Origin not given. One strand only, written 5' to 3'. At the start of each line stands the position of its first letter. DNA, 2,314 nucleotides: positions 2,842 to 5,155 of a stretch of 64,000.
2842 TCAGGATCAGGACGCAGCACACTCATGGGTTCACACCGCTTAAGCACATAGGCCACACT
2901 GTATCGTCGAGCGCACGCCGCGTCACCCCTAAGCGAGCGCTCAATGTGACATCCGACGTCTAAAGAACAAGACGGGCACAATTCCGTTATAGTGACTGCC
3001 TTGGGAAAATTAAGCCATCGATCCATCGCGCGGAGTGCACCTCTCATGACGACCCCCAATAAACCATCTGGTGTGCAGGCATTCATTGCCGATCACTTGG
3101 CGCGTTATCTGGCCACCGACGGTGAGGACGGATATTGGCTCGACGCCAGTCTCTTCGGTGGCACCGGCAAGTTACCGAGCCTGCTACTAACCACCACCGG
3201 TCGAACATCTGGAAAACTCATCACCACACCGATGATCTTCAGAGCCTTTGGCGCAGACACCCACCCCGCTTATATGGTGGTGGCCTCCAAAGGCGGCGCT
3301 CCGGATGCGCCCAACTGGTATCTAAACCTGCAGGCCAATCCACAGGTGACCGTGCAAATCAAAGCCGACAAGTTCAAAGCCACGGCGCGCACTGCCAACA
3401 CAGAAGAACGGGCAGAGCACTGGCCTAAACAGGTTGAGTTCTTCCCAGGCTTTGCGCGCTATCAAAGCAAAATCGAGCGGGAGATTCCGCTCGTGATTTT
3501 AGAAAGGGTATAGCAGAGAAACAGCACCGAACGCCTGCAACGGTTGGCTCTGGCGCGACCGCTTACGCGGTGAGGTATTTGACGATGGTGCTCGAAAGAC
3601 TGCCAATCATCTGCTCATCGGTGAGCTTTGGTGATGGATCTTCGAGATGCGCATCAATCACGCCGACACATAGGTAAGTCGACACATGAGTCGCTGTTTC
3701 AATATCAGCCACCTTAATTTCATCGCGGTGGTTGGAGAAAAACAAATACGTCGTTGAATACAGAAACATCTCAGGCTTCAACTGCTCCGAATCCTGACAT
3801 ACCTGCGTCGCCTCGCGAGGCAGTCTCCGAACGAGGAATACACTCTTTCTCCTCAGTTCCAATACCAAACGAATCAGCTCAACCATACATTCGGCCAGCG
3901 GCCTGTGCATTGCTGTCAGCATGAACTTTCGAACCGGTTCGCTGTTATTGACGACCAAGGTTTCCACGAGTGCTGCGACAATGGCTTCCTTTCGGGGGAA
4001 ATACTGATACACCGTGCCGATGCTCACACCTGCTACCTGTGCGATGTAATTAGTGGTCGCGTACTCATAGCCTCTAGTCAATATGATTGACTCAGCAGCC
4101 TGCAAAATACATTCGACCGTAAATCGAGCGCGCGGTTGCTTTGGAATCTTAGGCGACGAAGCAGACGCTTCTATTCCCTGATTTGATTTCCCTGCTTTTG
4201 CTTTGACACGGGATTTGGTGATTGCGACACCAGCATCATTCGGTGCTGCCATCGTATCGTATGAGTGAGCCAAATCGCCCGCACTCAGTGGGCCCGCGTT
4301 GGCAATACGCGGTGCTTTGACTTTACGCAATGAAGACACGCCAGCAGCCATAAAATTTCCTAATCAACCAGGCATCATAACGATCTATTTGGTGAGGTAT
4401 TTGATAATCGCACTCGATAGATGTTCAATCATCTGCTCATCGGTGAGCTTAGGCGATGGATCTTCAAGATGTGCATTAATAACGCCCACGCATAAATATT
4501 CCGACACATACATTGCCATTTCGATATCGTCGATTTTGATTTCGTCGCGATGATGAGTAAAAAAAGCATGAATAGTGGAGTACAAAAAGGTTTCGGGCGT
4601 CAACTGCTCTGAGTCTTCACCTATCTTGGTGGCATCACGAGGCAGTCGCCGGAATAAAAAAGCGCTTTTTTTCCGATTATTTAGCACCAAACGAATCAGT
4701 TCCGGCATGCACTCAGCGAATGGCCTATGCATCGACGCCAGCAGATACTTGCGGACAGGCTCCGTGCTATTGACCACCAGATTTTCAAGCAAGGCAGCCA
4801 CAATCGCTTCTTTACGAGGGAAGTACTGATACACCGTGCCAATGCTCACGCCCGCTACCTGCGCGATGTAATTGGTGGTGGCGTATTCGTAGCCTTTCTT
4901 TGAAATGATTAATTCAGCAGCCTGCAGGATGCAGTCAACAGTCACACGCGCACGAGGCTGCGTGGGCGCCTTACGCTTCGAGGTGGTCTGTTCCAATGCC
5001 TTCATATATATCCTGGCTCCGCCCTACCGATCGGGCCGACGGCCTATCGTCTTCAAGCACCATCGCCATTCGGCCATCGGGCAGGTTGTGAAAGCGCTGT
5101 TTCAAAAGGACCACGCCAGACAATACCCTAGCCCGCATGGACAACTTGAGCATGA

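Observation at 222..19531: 19-kb catabolic supercluster with the gene inventory of sterol / bile-acid side-chain and ring degradation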

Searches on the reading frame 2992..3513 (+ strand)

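Call 61: search_protein_families(library=pfam, proteins=[window:2992-3513:+])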
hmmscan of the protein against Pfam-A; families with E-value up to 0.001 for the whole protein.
window:2992-3513:+ (173 aa): 1 family
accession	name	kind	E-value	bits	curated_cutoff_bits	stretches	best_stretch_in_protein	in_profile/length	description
PF04075.20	F420H2_quin_red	-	2.7e-35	121.7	22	1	60-171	22-129/130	F420H(2)-dependent quinone reductase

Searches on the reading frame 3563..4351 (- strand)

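Call 3: search_protein_families(library=pfam, proteins=[window:3563-4351:-])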
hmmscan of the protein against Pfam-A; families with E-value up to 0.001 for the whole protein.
window:3563-4351:- (262 aa): 1 family
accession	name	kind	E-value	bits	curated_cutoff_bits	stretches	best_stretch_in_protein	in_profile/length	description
PF00440.29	TetR_N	-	1.4e-11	44.5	24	1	82-128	1-47/47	Bacterial regulatory proteins, tetR family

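Call 6: search_protein_families(library=ncbifam, proteins=[window:3563-4351:-])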
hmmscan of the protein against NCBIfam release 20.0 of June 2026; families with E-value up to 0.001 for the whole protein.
window:3563-4351:- (262 aa): 15 families
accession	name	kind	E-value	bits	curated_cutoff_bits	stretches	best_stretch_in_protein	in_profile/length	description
NF041196.1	ScbR_bind_reg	equivalog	4.6e-11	43.3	150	1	72-172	1-100/191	ScbR family autoregulator-binding transcription factor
NF053878.1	FATransRegFadRBac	equivalog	3.9e-08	33.3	200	1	80-137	6-63/190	fatty acid metabolism transcriptional regulator FadR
NF053731.1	TransRegFasRMycb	equivalog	2e-07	31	330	1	80-146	14-80/199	HTH-type transcriptional activator FasR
TIGR03613.1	RutR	equivalog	1.3e-06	28.5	368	1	80-169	11-97/202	pyrimidine utilization regulatory protein R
NF011584.0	PRK15008.1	equivalog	3.5e-06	27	230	1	80-169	21-107/212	HTH-type transcriptional regulator RutR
NF050111.1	TransRegSACE7040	equivalog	5.1e-06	26.5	250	1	81-164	5-86/186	SACE_7040 family transcriptional regulator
TIGR03384.1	betaine_BetI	equivalog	7.5e-06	25.8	201.3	1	82-142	13-73/189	choline-binding transcriptional repressor BetI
NF001978.0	PRK00767.1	equivalog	1.5e-05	24.9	118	1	81-145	13-77/197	transcriptional regulator BetI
NF051852.1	efflux_TF_MtrR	exception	2e-05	24.5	280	1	75-145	8-78/205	multidrug efflux system transcriptional repressor MtrR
NF037937.1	septum_RefZ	equivalog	2.9e-05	24.1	180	1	81-182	3-104/195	forespore capture DNA-binding protein RefZ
NF040929.1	quorum_TF_HapR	equivalog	5.5e-05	23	350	1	81-140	19-78/200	LuxR/HapR/OpaR family quorum-sensing transcriptional regulator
TIGR03968.1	mycofact_TetR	equivalog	6.6e-05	22.6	224.9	1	80-125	12-57/190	mycofactocin system transcriptional regulator MftR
NF033703.1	transcr_KstR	equivalog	9.3e-05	22.1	280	1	81-133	11-64/185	cholesterol catabolism transcriptional regulator KstR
NF011572.0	PRK14996.1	equivalog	0.00019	21.4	144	0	80-124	11-55/192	TetR family transcriptional regulator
NF058643.1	TranRegCurRPseudo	equivalog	0.00034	20.3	300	1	80-136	10-66/193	TetR family transcriptional repressor CurR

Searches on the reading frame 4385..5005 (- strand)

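Call 3: search_protein_families(library=pfam, proteins=[window:4385-5005:-])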
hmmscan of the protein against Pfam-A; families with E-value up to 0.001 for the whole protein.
window:4385-5005:- (206 aa): 2 families
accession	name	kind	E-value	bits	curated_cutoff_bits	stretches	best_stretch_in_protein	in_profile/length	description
PF00440.29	TetR_N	-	9.4e-12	45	24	1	26-72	1-47/47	Bacterial regulatory proteins, tetR family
PF17918.6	TetR_C_15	-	0.00063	20.8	26.8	0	144-204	50-108/108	Tetracyclin repressor-like, C-terminal domain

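Call 6: search_protein_families(library=ncbifam, proteins=[window:4385-5005:-])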
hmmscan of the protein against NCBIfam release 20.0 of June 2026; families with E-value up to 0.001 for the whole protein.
window:4385-5005:- (206 aa): 16 families
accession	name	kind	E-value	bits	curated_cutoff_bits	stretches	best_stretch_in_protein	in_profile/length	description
NF041196.1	ScbR_bind_reg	equivalog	7.5e-11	42.6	150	1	16-88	1-73/191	ScbR family autoregulator-binding transcription factor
NF053878.1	FATransRegFadRBac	equivalog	1.4e-09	38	200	1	25-89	7-71/190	fatty acid metabolism transcriptional regulator FadR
NF053731.1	TransRegFasRMycb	equivalog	2.4e-07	30.7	330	1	15-91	6-81/199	HTH-type transcriptional activator FasR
TIGR03384.1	betaine_BetI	equivalog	1.6e-06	27.9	201.3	1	26-90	13-77/189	choline-binding transcriptional repressor BetI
NF001978.0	PRK00767.1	equivalog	1.8e-06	27.9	118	1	26-93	14-81/197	transcriptional regulator BetI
NF033703.1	transcr_KstR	equivalog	1.8e-06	27.7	280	1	25-76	11-63/185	cholesterol catabolism transcriptional regulator KstR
TIGR03613.1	RutR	equivalog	3.5e-06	27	368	1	24-88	11-75/202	pyrimidine utilization regulatory protein R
NF050111.1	TransRegSACE7040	equivalog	3.6e-06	27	250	1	26-79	6-59/186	SACE_7040 family transcriptional regulator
NF011584.0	PRK15008.1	equivalog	4.8e-06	26.6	230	1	21-108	18-102/212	HTH-type transcriptional regulator RutR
NF051852.1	efflux_TF_MtrR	exception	5.4e-06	26.3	280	1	16-87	5-76/205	multidrug efflux system transcriptional repressor MtrR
NF058643.1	TranRegCurRPseudo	equivalog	8.5e-06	25.6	300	1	24-86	10-72/193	TetR family transcriptional repressor CurR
TIGR03968.1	mycofact_TetR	equivalog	1.3e-05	24.9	224.9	1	22-69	10-57/190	mycofactocin system transcriptional regulator MftR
NF040929.1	quorum_TF_HapR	equivalog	5.9e-05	22.9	350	1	27-79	21-73/200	LuxR/HapR/OpaR family quorum-sensing transcriptional regulator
NF037937.1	septum_RefZ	equivalog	0.00019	21.4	180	1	26-122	4-100/195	forespore capture DNA-binding protein RefZ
NF007949.0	PRK10668.1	equivalog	0.00087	18.8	271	0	15-75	5-65/216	multidrug efflux transporter transcriptional repressor AcrR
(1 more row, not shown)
